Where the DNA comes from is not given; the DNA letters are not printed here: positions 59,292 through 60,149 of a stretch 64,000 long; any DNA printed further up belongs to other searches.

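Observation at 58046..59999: TrpB2 translationally coupled to a ParB/Srx-fold protein: a possible self-contained serine-to-phosphoserine-to-tryptophan module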

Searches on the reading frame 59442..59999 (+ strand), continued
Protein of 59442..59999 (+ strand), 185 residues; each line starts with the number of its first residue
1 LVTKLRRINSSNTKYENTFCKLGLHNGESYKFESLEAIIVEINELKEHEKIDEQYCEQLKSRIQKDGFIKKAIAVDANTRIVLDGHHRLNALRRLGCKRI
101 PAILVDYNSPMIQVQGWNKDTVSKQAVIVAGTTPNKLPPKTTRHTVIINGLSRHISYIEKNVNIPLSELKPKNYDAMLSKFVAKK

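Call 21: search_protein_families(library=ncbifam, proteins=[L043:6397-7308:+, L006:2710-3711:+, L002:9135-10556:+, L005:8281-9843:+, L014:3727-4686:+, L017:6383-7366:+, L021:4733-5998:+, L002:6004-7398:+, L033:1723-3633:+, L031:4736-5962:+], max_evalue=0.00001)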
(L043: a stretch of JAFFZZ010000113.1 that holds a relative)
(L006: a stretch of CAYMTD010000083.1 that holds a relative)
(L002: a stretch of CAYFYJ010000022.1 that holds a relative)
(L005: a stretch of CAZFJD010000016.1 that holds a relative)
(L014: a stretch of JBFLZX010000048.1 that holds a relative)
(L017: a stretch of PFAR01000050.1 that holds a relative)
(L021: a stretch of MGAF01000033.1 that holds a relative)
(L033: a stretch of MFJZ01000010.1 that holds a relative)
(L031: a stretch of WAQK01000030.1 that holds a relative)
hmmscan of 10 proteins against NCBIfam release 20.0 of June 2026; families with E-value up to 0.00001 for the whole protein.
L043:6397-7308:+ (303 aa): 32 families (the best 25 are shown)
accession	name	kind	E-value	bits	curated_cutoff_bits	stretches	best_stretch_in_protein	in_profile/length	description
TIGR01138.1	cysM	equivalog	5e-104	347.9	394.2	1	5-292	1-287/290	cysteine synthase B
TIGR01136.1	cysKM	subfamily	3.1e-103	345.2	344.15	1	7-292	2-296/299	cysteine synthase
NF008735.0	PRK11761.1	equivalog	4.3e-99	331.5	413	1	1-292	1-291/296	cysteine synthase CysM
TIGR01139.1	cysK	equivalog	1.3e-90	303.7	350.95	1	8-293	3-296/298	cysteine synthase A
NF007989.0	PRK10717.1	equivalog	3.8e-78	262.9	387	1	5-296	7-319/334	cysteine synthase A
TIGR01137.1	cysta_beta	equivalog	7.1e-72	242.5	510.25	1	5-294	4-310/457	cystathionine beta-synthase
TIGR03945.1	PLP_SbnA_fam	equivalog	7.6e-63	212.4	349.95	1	7-295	2-300/304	2,3-diaminopropionate biosynthesis protein SbnA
NF053679.1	CysteaSynCapA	equivalog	1.4e-54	185.1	600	1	3-293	7-318/329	cysteate synthase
NF052478.1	CystDsulMYC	equivalog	1.5e-20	73.8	600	1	20-294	30-325/354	L-cysteine desulfhydrase Cds1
TIGR01127.1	ilvA_1Cterm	equivalog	5.3e-20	71.7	378.75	1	28-209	16-189/380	threonine ammonia-lyase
NF005680.0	PRK07476.1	equivalog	2.4e-17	62.9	413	1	9-210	20-213/326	hydroxyectoine utilization dehydratase EutB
NF005292.0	PRK06815.1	equivalog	2.9e-17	62.7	371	1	7-210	16-211/320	threonine/serine dehydratase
NF006094.0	PRK08246.1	subfamily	1e-16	61.2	331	1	9-210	20-207/310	serine/threonine dehydratase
NF006389.0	PRK08638.1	equivalog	4.5e-16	58.7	453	1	9-203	24-210/333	bifunctional threonine ammonia-lyase/L-serine ammonia-lyase TdcB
NF004996.0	PRK06381.1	equivalog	3.6e-15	55.8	266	1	29-190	33-188/319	threonine synthase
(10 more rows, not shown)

L006:2710-3711:+ (333 aa): 21 families
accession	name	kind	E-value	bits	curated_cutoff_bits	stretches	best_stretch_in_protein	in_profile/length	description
NF009714.1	PRK13243.1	equivalog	2e-118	395.5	455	1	9-332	1-328/332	glyoxylate reductase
NF011938.0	PRK15409.1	equivalog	4.5e-88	295.4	492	1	9-331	1-323/324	glyoxylate/hydroxypyruvate reductase GhrB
TIGR01327.1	PGDH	equivalog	3.5e-75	253.8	454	1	12-328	1-312/525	phosphoglycerate dehydrogenase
NF005069.0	PRK06487.1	equivalog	1.2e-54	185.6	448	1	42-320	37-314/320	2-hydroxyacid dehydrogenase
NF006263.0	PRK08410.1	equivalog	1.3e-49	169.3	389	1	44-315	33-305/311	D-2-hydroxyacid dehydrogenase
NF008759.0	PRK11790.1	equivalog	5.5e-46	157.1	404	1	9-314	10-314/410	phosphoglycerate dehydrogenase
NF041369.1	Dhydh_Halo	equivalog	1.7e-45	155.6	400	1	75-317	55-295/305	D-2-hydroxyacid dehydrogenase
NF005387.0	PRK06932.1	equivalog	6.6e-41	140.3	492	1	43-301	34-294/314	2-hydroxyacid dehydrogenase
NF001309.0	PRK00257.1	equivalog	4.7e-38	131.2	434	1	61-314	45-275/379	4-phosphoerythronate dehydrogenase PdxB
NF000492.1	vanH_gen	exception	6.8e-37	127.2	540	1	75-278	66-258/312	D-lactate dehydrogenase VanH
NF005750.0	PRK07574.1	equivalog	2.3e-36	125.7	329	1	67-307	106-347/386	NAD-dependent formate dehydrogenase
NF000371.1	vanH_Agroup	exception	1.1e-32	113.5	700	1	73-277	69-262/322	VanH-A/VanH-Pt family D-lactate dehydrogenase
NF005027.0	PRK06436.1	equivalog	3.2e-31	108.6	261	1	75-327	49-289/303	2-hydroxyacid dehydrogenase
NF000112.1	vanH-Amyco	exception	5.5e-30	104.8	625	1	77-276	97-285/348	VanH-AOV family D-lactate dehydrogenase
NF000004.1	vanH-D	exception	7.4e-29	100.9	550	1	74-276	71-262/323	D-lactate dehydrogenase VanH-D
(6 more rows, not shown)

L002:9135-10556:+ (473 aa): 14 families
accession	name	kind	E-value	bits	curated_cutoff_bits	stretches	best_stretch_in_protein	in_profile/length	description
TIGR00435.1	cysS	equivalog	7.4e-147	490.2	340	1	3-471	1-465/466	cysteine--tRNA ligase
NF011108.0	PRK14536.1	equivalog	6.4e-114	381.4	780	1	1-470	1-488/490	cysteine--tRNA ligase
NF011107.0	PRK14534.1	equivalog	1.3e-80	271.7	744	1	1-470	1-479/481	cysteine--tRNA ligase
TIGR03447.1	mycothiol_MshC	equivalog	2.6e-65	220.9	485.1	1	3-391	18-392/411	cysteine--1-D-myo-inosityl 2-amino-2-deoxy-alpha-D-glucopyranoside ligase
TIGR00398.1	metG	equivalog_domain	2.6e-12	46.2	336.35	1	36-155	13-126/530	methionine--tRNA ligase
NF008957.0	PRK12300.1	subfamily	1.8e-11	42.8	677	1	266-393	617-747/946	leucine--tRNA ligase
NF009687.0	PRK13208.1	equivalog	2e-11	42.8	738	1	247-350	506-598/801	valine--tRNA ligase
TIGR00422.1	valS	equivalog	2.4e-10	39.1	612.1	0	11-92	19-103/863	valine--tRNA ligase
NF001100.0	PRK00133.1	equivalog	1.2e-08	34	587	0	265-436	320-504/676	methionine--tRNA ligase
TIGR00396.1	leuS_bact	equivalog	3.4e-08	32.1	548.4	0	269-460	599-787/843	leucine--tRNA ligase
TIGR00392.1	ileS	equivalog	6.3e-08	31.3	621.4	1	253-411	589-738/861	isoleucine--tRNA ligase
NF004349.1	PRK05729.1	equivalog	3.7e-07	28.8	704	0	249-424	490-645/860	valine--tRNA ligase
NF008900.0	PRK12267.1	equivalog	4.4e-07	28.8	598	0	35-146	17-122/648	methionine--tRNA ligase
TIGR00395.1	leuS_arch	equivalog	9.8e-07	27.1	648.5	0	264-397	609-748/938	leucine--tRNA ligase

L005:8281-9843:+ (521 aa): 3 families
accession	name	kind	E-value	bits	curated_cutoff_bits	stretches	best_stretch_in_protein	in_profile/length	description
NF003346.0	PRK04366.1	equivalog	3.5e-227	754.9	441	1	41-519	7-487/487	aminomethyl-transferring glycine dehydrogenase subunit GcvPB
TIGR00461.1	gcvP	equivalog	3.2e-122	409.1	859.2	1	88-488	466-869/939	aminomethyl-transferring glycine dehydrogenase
NF001696.0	PRK00451.1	equivalog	3.8e-38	131.5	364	1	71-483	29-445/447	aminomethyl-transferring glycine dehydrogenase subunit GcvPA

L014:3727-4686:+ (319 aa): 0 families

L017:6383-7366:+ (327 aa): 35 families (the best 25 are shown)
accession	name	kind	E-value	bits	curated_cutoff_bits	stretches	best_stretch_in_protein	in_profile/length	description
TIGR01137.1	cysta_beta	equivalog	7.1e-142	473.3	510.25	1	3-325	2-325/457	cystathionine beta-synthase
NF053679.1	CysteaSynCapA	equivalog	1.4e-112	375.7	600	1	2-320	6-329/329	cysteate synthase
NF007989.0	PRK10717.1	equivalog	6.3e-104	347.6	387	1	2-320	4-327/334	cysteine synthase A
TIGR01136.1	cysKM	subfamily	4.1e-102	341.6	344.15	1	7-308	2-296/299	cysteine synthase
TIGR01139.1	cysK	equivalog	2.2e-98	329.2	350.95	1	7-308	2-295/298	cysteine synthase A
TIGR01138.1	cysM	equivalog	3.1e-86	289.5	394.2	1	6-308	2-287/290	cysteine synthase B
NF008735.0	PRK11761.1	equivalog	3.6e-86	289.1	413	1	3-308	3-291/296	cysteine synthase CysM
TIGR03945.1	PLP_SbnA_fam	equivalog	3.3e-76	256.3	349.95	1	6-315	1-304/304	2,3-diaminopropionate biosynthesis protein SbnA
NF052478.1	CystDsulMYC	equivalog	3.1e-35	122.1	600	1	27-323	37-338/354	L-cysteine desulfhydrase Cds1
NF005292.0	PRK06815.1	equivalog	8.1e-29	100.7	371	1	4-304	13-307/320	threonine/serine dehydratase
TIGR01127.1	ilvA_1Cterm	equivalog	1.7e-23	83.3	378.75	1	13-311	1-296/380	threonine ammonia-lyase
NF006389.0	PRK08638.1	equivalog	4.2e-21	75.2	453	1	5-298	20-310/333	bifunctional threonine ammonia-lyase/L-serine ammonia-lyase TdcB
TIGR01124.1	ilvA_2Cterm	equivalog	2.4e-18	66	411.3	1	5-252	10-253/499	threonine ammonia-lyase, biosynthetic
NF005680.0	PRK07476.1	equivalog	3.8e-18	65.5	413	1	5-298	16-306/326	hydroxyectoine utilization dehydratase EutB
NF006674.0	PRK09224.1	subfamily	6.2e-18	64.8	577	1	6-218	19-223/508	threonine ammonia-lyase IlvA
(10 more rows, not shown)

L021:4733-5998:+ (421 aa): 7 families
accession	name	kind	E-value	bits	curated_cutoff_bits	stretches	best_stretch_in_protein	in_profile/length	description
NF001770.0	PRK00509.1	equivalog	1.8e-113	379.6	334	1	16-380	2-364/401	argininosuccinate synthase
NF010392.0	PRK13820.1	equivalog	8.4e-108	360.9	512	1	18-382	2-361/395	argininosuccinate synthase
TIGR00032.1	argG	equivalog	8e-104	348.1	268.2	1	20-379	1-358/394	argininosuccinate synthase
NF003385.0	PRK04527.1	equivalog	1.6e-49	168.6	603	1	18-374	3-357/401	argininosuccinate synthase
NF038212.1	argG_rel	exception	2e-48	165.2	425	1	9-369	5-359/381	argininosuccinate synthase-related protein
NF003779.0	PRK05370.1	equivalog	4.1e-21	75.3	657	1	17-373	10-377/448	argininosuccinate synthase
NF011155.0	PRK14561.1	equivalog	6.8e-06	25.9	207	0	20-66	2-48/195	hypothetical protein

L002:6004-7398:+ (464 aa): 35 families (the best 25 are shown)
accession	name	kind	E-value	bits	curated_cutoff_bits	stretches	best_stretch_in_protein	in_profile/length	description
TIGR01137.1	cysta_beta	equivalog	2e-150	501.5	510.25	1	145-463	2-321/457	cystathionine beta-synthase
NF053679.1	CysteaSynCapA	equivalog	3e-121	404.2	600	1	142-462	4-329/329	cysteate synthase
TIGR01136.1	cysKM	subfamily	2.6e-111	371.8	344.15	1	149-449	2-295/299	cysteine synthase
TIGR01139.1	cysK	equivalog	1.9e-109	365.5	350.95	1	150-449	3-294/298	cysteine synthase A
NF007989.0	PRK10717.1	equivalog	7.2e-109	363.9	387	1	143-462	3-327/334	cysteine synthase A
TIGR01138.1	cysM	equivalog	5.9e-88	295.2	394.2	1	148-449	2-286/290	cysteine synthase B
TIGR03945.1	PLP_SbnA_fam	equivalog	6.1e-83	278.4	349.95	1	149-457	2-304/304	2,3-diaminopropionate biosynthesis protein SbnA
NF008735.0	PRK11761.1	equivalog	7.2e-82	275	413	1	146-449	4-290/296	cysteine synthase CysM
NF052478.1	CystDsulMYC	equivalog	3.9e-30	105.4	600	1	165-461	33-334/354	L-cysteine desulfhydrase Cds1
NF005292.0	PRK06815.1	equivalog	2.9e-22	79.2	371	1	148-439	15-303/320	threonine/serine dehydratase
TIGR01127.1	ilvA_1Cterm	equivalog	5.6e-21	75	378.75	1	155-452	1-295/380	threonine ammonia-lyase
NF004170.0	PRK05638.1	equivalog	1.1e-17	63.8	421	1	152-444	64-355/442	threonine synthase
NF004996.0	PRK06381.1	equivalog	1.8e-17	63.4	266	1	153-260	14-118/319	threonine synthase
NF040741.1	ornith_OrtB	equivalog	3.1e-17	62.2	550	1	122-438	35-362/464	2-amino-4-oxopentanoate thiolase subunit OrtB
NF053625.1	SerKinSerKArch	equivalog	2e-16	59.9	380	1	2-87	15-104/244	ADP-dependent L-serine kinase SerK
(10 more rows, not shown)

L033:1723-3633:+ (636 aa): 11 families
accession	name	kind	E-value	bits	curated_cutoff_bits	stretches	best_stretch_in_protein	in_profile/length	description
TIGR00838.1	argH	equivalog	2.6e-101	339.9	279.5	1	162-603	21-454/455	argininosuccinate lyase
NF008964.0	PRK12308.1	equivalog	5.2e-67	226.6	657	1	216-623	78-477/624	argininosuccinate lyase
NF052535.1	CoM_syn_XcbC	exception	6.2e-57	193.5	575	1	165-624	32-487/495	2-phosphosulfolactate phosphatase XcbC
NF002563.0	PRK02186.1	subfamily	2.4e-45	155.1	625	1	173-634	442-887/890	argininosuccinate lyase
NF005218.0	PRK06705.1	equivalog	9.2e-38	130.2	883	1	174-629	43-497/502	argininosuccinate lyase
NF005000.0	PRK06389.1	equivalog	3.1e-33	115.5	388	1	156-507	19-360/434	argininosuccinate lyase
NF053625.1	SerKinSerKArch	equivalog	4.5e-13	48.9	380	1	5-76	20-95/244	ADP-dependent L-serine kinase SerK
TIGR00928.1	purB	equivalog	5.8e-10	38.5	326.2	1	232-534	82-386/436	adenylosuccinate lyase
NF008909.0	PRK12273.1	subfamily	5.9e-07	28.7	510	1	249-559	144-458/474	aspartate ammonia-lyase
NF006500.1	PRK08937.2-4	subfamily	1.4e-06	27.4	626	1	237-465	96-322/448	adenylosuccinate lyase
TIGR00839.1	aspA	equivalog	7.7e-06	25.1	681.2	0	248-535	138-428/468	aspartate ammonia-lyase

L031:4736-5962:+ (408 aa): 37 families (the best 25 are shown)
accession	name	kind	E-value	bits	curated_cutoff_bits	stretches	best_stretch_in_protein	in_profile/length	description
TIGR01979.1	sufS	subfamily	3.3e-157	523.5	475.1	1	5-404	1-398/403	SufS family cysteine desulfurase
NF041166.1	f2_encap_cargo1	exception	2.3e-139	466.4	800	1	2-403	225-622/623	family 2A encapsulin nanocompartment cargo protein cysteine desulfurase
NF006791.0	PRK09295.1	equivalog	8.9e-119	397.2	661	1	5-404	6-401/406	cysteine desulfurase SufS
NF008126.0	PRK10874.1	equivalog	7.8e-102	341.4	607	1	2-402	4-393/401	cysteine desulfurase CsdA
TIGR03392.1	FeS_syn_CsdA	equivalog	7.8e-100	334.8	493.6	1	3-402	2-390/398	cysteine desulfurase CsdA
TIGR01977.1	am_tr_V_EF2568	hypoth_equivalog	9.1e-86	288.2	377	1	20-404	1-376/376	cysteine desulfurase family protein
TIGR01976.1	am_tr_V_VC1184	hypoth_equivalog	3.7e-80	270.2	352.35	1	3-401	2-401/401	cysteine desulfurase-like protein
NF040779.1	Sec_lyase_SclA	exception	6.7e-69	232.6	525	1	20-404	1-376/378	selenocysteine lyase SclA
TIGR03402.1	FeS_nifS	equivalog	4.6e-53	180.3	530.75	1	20-406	1-371/379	cysteine desulfurase NifS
TIGR03235.1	DNA_S_dndA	equivalog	2e-44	152.3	480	1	21-252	1-233/353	cysteine desulfurase DndA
NF010611.0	PRK14012.1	equivalog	4.5e-39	134.5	548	1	19-402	6-376/406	IscS subfamily cysteine desulfurase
TIGR02006.1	IscS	equivalog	5.7e-39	134.3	643.2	1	20-402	5-372/402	IscS subfamily cysteine desulfurase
TIGR03403.1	nifS_epsilon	equivalog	4.4e-35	121.2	587.7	1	20-403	1-371/382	NifS family cysteine desulfurase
NF002806.0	PRK02948.1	subfamily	2.4e-30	105.8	304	1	20-234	2-213/381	IscS subfamily cysteine desulfurase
TIGR04343.1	egtE_PLP_lyase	equivalog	1.2e-21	76.9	400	1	20-355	15-325/370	ergothioneine biosynthesis PLP-dependent enzyme EgtE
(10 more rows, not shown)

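Call 36: find_encoding_contigs(protein=P0003, flank=4000, max_places=1)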
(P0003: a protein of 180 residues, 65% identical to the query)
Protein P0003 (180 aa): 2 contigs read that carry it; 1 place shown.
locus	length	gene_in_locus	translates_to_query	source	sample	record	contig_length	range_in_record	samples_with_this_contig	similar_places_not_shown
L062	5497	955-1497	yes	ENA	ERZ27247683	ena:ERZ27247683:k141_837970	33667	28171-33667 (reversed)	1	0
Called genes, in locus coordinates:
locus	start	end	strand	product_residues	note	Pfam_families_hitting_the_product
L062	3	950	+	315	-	?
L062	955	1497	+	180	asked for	PF02195:ParB_N (faint)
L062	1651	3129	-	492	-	PF09910:DUF2139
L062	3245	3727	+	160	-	-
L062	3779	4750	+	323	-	PF00389:2-Hacid_dh, PF02826:2-Hacid_dh_C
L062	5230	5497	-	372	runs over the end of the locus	PF00155:Aminotran_1_2, PF00266:Aminotran_5 (weak)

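Call 37: find_encoding_contigs(protein=P0007, flank=4000, max_places=1)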
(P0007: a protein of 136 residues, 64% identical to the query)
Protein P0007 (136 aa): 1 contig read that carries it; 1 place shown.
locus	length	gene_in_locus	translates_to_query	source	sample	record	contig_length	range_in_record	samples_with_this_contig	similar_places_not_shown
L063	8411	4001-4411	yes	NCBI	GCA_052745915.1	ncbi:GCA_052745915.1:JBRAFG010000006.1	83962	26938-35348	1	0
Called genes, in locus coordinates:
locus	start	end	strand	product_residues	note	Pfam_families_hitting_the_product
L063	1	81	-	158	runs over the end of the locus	-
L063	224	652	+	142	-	PF07690:MFS_1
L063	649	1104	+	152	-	PF07690:MFS_1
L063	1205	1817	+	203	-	PF07690:MFS_1, PF13347:MFS_2 (faint)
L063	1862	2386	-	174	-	PF01842:ACT (weak)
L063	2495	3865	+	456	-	PF00291:PALP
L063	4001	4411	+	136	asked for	-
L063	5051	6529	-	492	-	PF09910:DUF2139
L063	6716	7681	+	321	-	PF00389:2-Hacid_dh, PF02826:2-Hacid_dh_C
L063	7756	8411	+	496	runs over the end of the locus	-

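Call 38: find_encoding_contigs(protein=P0009, flank=4000, max_places=1)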
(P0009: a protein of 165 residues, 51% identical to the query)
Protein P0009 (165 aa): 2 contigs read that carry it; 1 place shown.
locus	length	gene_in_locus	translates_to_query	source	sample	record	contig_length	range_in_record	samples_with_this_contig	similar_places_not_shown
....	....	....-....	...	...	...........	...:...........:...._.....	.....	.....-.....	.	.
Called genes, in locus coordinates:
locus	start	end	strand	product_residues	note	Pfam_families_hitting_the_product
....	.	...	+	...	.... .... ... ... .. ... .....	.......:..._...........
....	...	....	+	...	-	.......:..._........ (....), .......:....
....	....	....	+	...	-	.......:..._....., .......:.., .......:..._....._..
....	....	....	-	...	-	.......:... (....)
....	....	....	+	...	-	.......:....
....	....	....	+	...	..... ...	-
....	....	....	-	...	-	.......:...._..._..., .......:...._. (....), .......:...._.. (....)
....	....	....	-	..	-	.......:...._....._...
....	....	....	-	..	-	-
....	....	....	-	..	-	-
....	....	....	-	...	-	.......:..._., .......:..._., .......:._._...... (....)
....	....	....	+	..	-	-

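Call 39: find_encoding_contigs(protein=P0010, flank=4000, max_places=1)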
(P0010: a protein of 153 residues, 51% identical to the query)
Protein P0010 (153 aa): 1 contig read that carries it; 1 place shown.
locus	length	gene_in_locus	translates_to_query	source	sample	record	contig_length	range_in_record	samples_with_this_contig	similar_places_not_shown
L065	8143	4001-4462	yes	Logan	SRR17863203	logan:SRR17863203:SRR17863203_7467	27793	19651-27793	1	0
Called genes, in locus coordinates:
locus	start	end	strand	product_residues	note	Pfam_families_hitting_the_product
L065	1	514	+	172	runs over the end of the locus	PF01965:DJ-1_PfpI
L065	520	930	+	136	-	-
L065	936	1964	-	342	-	PF08240:ADH_N, PF16912:Glu_dehyd_C, PF00107:ADH_zinc_N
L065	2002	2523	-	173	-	PF01842:ACT (weak)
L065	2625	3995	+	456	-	PF00291:PALP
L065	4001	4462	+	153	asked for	PF02195:ParB_N (weak)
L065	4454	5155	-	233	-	PF01904:DUF72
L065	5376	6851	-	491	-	PF09910:DUF2139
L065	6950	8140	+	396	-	PF00465:Fe-ADH, PF13685:Fe-ADH_2, PF25137:ADH_Fe_C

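Call 40: find_encoding_contigs(protein=P0013, flank=4000, max_places=1)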
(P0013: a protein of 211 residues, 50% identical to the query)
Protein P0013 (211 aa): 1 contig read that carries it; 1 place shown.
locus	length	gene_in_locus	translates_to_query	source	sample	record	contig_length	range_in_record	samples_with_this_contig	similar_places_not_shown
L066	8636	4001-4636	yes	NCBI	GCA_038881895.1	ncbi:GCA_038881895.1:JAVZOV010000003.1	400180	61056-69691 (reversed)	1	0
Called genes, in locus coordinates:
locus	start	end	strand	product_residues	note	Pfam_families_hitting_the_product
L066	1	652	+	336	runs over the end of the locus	PF00389:2-Hacid_dh, PF02826:2-Hacid_dh_C, PF03446:NAD_binding_2 (weak)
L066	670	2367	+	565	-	PF02776:TPP_enzyme_N, PF00205:TPP_enzyme_M, PF02775:TPP_enzyme_C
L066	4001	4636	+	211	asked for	-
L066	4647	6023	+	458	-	PF00291:PALP, PF00571:CBS (weak)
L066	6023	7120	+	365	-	PF01053:Cys_Met_Meta_PP, PF00155:Aminotran_1_2, PF00266:Aminotran_5 (weak)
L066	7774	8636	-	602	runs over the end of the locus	PF02730:AFOR_N, PF01314:AFOR_C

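Call 41: find_encoding_contigs(protein=P0017, flank=4000, max_places=1)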
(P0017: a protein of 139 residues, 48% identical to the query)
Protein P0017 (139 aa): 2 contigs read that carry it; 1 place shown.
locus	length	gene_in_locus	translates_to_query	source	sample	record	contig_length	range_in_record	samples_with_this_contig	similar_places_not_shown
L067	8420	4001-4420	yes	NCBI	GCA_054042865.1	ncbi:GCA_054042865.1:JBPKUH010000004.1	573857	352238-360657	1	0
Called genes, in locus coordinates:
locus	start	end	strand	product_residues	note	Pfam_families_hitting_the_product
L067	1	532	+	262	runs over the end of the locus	PF01842:ACT, PF22629:ACT_AHAS_ss (weak), PF02830:V4R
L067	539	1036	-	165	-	-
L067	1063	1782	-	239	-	PF02663:FmdE, PF01258:zf-dskA_traR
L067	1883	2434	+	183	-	PF13302:Acetyltransf_3, PF13420:Acetyltransf_4, PF00583:Acetyltransf_1, PF13673:Acetyltransf_10, PF13508:Acetyltransf_7, PF08445:FR47 (weak)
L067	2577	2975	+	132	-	PF01402:RHH_1 (weak), PF08753:NikR_C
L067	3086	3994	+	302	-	PF00291:PALP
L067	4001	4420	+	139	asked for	PF02195:ParB_N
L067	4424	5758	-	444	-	PF00464:SHMT, PF00155:Aminotran_1_2 (weak), PF01212:Beta_elim_lyase (faint)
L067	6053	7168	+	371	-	PF00579:tRNA-synt_1b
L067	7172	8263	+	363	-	PF04015:DUF362, PF12837:Fer4_6 (faint), PF12797:Fer4_2 (faint), PF13237:Fer4_10 (weak), PF14697:Fer4_21 (faint), PF00037:Fer4 (weak), PF12838:Fer4_7, PF13187:Fer4_9 (weak)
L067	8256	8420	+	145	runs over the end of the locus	PF11969:DcpS_C, PF01230:HIT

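Call 42: predict_structure(alignment_id=A1)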
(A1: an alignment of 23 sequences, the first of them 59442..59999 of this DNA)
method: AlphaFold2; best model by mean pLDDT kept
length: 185 residues; sequences in the alignment: 23
mean_pLDDT: 84.4   pTM: 0.75
mean pLDDT of the five models: 84.4, 84.1, 83.6, 83.5, 83.0
residues with pLDDT >= 90: 129; 70-90: 13; 50-70: 19; < 50: 24
segments of 3 or more residues with pLDDT < 50: 1-7, 11-25
pLDDT, mean of each block of 10 residues (from residue 1): 46 40 50 89 98 97 98 98 98 98 97 90 96 96 94 95 96 59 56
secondary structure, 60 per line:
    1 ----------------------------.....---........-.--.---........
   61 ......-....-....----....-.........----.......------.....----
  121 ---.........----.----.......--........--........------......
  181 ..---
elements in order: H29-33 E37-41 H53-66 E68-71 E73-76 E81-84 H86-94 E99-105 E112-116 H124-132 E142-148 E151-154 H155-158 E161-165 H175-182
